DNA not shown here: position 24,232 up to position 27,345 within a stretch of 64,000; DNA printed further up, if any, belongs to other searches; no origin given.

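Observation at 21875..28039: TonB-dependent uptake locus: receptor divergent from an SBP-propeller fusion gene followed by tonB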

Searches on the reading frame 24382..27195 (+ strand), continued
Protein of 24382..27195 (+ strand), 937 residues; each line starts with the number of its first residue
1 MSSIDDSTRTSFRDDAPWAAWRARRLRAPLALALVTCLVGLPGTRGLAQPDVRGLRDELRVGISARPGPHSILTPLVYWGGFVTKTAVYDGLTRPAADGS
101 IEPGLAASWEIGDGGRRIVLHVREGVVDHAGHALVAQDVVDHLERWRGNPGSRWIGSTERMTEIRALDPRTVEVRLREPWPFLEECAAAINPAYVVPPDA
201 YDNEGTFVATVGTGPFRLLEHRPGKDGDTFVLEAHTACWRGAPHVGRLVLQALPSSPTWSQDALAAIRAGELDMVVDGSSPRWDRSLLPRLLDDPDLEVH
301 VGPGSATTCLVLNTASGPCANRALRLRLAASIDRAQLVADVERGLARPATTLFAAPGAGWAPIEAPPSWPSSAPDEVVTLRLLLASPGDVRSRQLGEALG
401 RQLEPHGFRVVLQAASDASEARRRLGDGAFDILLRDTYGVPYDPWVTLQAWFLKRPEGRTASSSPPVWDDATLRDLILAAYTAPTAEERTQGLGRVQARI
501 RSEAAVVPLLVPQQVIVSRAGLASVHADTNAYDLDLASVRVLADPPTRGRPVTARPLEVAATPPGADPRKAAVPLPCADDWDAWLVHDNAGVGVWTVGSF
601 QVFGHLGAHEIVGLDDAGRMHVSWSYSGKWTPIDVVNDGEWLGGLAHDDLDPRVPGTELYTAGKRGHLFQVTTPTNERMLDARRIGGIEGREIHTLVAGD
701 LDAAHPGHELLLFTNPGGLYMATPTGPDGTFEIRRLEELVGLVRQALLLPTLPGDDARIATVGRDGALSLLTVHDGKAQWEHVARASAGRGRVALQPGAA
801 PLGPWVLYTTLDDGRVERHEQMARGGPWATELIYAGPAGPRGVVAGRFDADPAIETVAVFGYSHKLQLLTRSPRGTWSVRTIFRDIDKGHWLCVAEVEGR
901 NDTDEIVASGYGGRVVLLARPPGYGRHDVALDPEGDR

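Call 84: search_protein_families(library=ncbifam, proteins=[L032:10521-11531:+, L032:11569-13107:+, L032:11715-13862:+, L032:13385-14881:+, L036:6496-8388:+, L036:8417-9658:+, L037:6931-9219:-], max_evalue=0.001)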
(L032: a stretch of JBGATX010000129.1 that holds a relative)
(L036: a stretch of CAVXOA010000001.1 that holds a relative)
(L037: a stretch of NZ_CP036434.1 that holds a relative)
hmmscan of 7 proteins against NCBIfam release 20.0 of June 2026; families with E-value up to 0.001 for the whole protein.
L032:10521-11531:+ (336 aa): 4 families
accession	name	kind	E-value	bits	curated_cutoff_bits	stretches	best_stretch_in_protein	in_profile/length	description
NF011620.1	PRK15046.1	equivalog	2.6e-23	82.3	310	1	36-299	40-296/334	2-aminoethylphosphonate ABC transporter substrate-binding protein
TIGR03227.1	PhnS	equivalog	9.7e-20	70.8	395.3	1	36-298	50-305/360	2-aminoethylphosphonate ABC transporter substrate-binding protein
TIGR03261.1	phnS2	equivalog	8.7e-18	64.5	392.75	1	21-324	21-319/334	putative 2-aminoethylphosphonate ABC transporter substrate-binding protein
NF007048.0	PRK09501.1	equivalog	0.00013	21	582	1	126-286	133-290/348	spermidine/putrescine ABC transporter substrate-binding protein PotD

L032:11569-13107:+ (512 aa): 18 families
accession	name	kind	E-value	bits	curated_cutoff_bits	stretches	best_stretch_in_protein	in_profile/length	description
TIGR02141.1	modB_ABC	equivalog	1.5e-19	70.5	182.6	2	315-494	3-198/208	molybdate ABC transporter permease subunit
TIGR03262.1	PhnU2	equivalog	3.6e-19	68.8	593.25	2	33-385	43-413/546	putative 2-aminoethylphosphonate ABC transporter permease subunit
NF040839.1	tungstate_WtpB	equivalog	7.9e-19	68.3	340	2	312-479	46-224/251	tungstate ABC transporter permease WtpB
TIGR01581.1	Mo_ABC_porter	hypoth_equivalog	1.3e-18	67.4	210.3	2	312-493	23-219/225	ABC transporter permease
NF006939.0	PRK09421.1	equivalog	4.9e-16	58.8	262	2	108-237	94-223/230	molybdate ABC transporter permease subunit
NF007047.0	PRK09500.1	equivalog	3.6e-12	46.4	326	2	314-495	66-243/257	spermidine/putrescine ABC transporter permease PotC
TIGR03255.1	PhnV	equivalog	9.7e-12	45.1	358.7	1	313-494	73-255/270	2-aminoethylphosphonate ABC transport system, membrane component PhnV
NF007963.0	PRK10683.1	equivalog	1.8e-09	37.5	489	1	382-500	185-304/317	putrescine ABC transporter permease PotH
NF007889.0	PRK10592.1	equivalog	2.7e-09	37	476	2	318-498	75-258/281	putrescine ABC transporter permease PotI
NF011624.0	PRK15050.1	equivalog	1.5e-08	34.1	247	1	380-493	160-273/297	2-aminoethylphosphonate ABC transporter permease subunit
TIGR00969.1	3a0106s02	subfamily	4.3e-08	32.9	240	1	312-460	63-222/272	sulfate ABC transporter permease subunit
TIGR02139.1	permease_CysT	equivalog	1.9e-07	30.9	246.1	1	314-465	54-215/265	sulfate ABC transporter permease subunit CysT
NF007044.0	PRK09497.1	equivalog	2.9e-07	30.3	348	1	378-481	147-250/285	spermidine/putrescine ABC transporter permease PotB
TIGR03226.1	PhnU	equivalog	8.9e-07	28.7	283.45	0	109-187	178-258/311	2-aminoethylphosphonate ABC transporter permease subunit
NF040932.1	ABC_arch_GlcU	equivalog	2e-05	24.4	340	0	365-448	117-198/272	glucose ABC transporter permease GlcU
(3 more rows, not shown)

L032:11715-13862:+ (715 aa): 186 families (the best 25 are shown)
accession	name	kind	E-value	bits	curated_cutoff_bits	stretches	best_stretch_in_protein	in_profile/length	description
TIGR03265.1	PhnT2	equivalog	6.6e-55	186.7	457.7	1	470-690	5-219/353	putative 2-aminoethylphosphonate ABC transporter ATP-binding protein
TIGR00968.1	3a0106s01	subfamily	8.1e-51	172.8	342.75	1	472-687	3-213/237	sulfate ABC transporter ATP-binding protein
TIGR01187.1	potA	subfamily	1.1e-50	172.6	355.6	1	501-684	2-180/325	polyamine ABC transporter ATP-binding protein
NF008653.0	PRK11650.1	subfamily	1.7e-50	172.1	432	1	476-683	10-213/357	sn-glycerol-3-phosphate ABC transporter ATP-binding protein UgpC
TIGR02142.1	modC_ABC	equivalog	2.7e-49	168.3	285.05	1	489-688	17-215/353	molybdenum ABC transporter ATP-binding protein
NF006987.0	PRK09452.1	equivalog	8.2e-49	166.3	482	1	465-690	13-232/378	spermidine/putrescine ABC transporter ATP-binding protein PotA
TIGR03258.1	PhnT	equivalog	1.2e-48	165.9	499.15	1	469-690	8-224/359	2-aminoethylphosphonate ABC transport system ATP-binding subunit PhnT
NF008513.0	PRK11432.1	equivalog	3.1e-47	161.2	496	1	470-685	7-217/351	ferric ABC transporter ATP-binding protein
NF040933.2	ABC_arch_GlcV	equivalog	7.2e-46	156.7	450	1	486-681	23-218/357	glucose ABC transporter ATP-binding protein GlcV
NF043075.1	MMSYN1_0197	equivalog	2e-44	151.9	550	1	470-682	3-210/341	spermidine/putrescine ABC transporter ATP-binding protein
NF040840.2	tungstate_WtpC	equivalog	1.1e-43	149.8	440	1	488-684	19-210/347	tungstate ABC transporter ATP-binding protein WtpC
NF008105.0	PRK10851.1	equivalog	2.9e-43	148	502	1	472-682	5-214/362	sulfate/thiosulfate ABC transporter ATP-binding protein CysA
NF008233.0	PRK11000.1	equivalog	3e-42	144.8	568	1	470-690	4-218/369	maltose/maltodextrin ABC transporter ATP-binding protein MalK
NF008621.0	PRK11607.1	equivalog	1.7e-41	142.3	613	1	479-685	29-230/377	putrescine ABC transporter ATP-binding subunit PotG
TIGR01186.1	proV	subfamily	7.1e-41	140.5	326.6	1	480-685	4-210/363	betaine/proline/choline family ABC transporter ATP-binding protein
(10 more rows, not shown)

L032:13385-14881:+ (498 aa): 6 families
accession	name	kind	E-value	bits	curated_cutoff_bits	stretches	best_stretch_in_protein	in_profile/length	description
NF041198.1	UshA_like_PCGU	equivalog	4.8e-10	38.6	275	1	196-290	401-491/519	UshA-like (seleno)protein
TIGR03508.1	decahem_SO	subfamily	8.5e-09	35.2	192.2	1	241-355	3-112/258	DmsE family decaheme c-type cytochrome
TIGR03153.1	cytochr_NrfH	equivalog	5.7e-08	32.9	134.2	1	311-365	27-80/138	cytochrome c nitrite reductase small subunit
NF041028.1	decahem_GSU2203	exception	1.9e-07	30.6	325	1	239-345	35-133/317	GSU2203 family decaheme c-type cytochrome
NF040886.1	cyt_C_like_Sec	equivalog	2.2e-07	29.8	250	0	202-245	44-87/423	multiheme c-type cytochrome (seleno)protein ExtKL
TIGR03507.1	decahem_SO1788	subfamily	0.00019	20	209.3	0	312-393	269-348/672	OmcA/MtrC family decaheme c-type cytochrome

L036:6496-8388:+ (630 aa): 0 families

L036:8417-9658:+ (413 aa): 0 families

L037:6931-9219:- (762 aa): 1 family
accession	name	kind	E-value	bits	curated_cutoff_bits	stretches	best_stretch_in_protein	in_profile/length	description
NF040886.1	cyt_C_like_Sec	equivalog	8.1e-06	24.7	250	1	556-597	296-338/423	multiheme c-type cytochrome (seleno)protein ExtKL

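Call 97: find_encoding_contigs(protein=P0012, flank=8000, max_places=2)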
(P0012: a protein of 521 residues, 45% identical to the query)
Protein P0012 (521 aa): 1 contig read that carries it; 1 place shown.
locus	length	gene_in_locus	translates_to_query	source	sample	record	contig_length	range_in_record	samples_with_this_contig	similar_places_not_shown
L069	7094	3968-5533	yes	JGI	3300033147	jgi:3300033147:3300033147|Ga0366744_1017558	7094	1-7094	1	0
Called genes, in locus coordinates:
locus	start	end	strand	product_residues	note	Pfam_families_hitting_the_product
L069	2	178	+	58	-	?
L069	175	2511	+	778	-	PF04151:PPC (faint)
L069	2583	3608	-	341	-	-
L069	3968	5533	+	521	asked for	PF00496:SBP_bac_5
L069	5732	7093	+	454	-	?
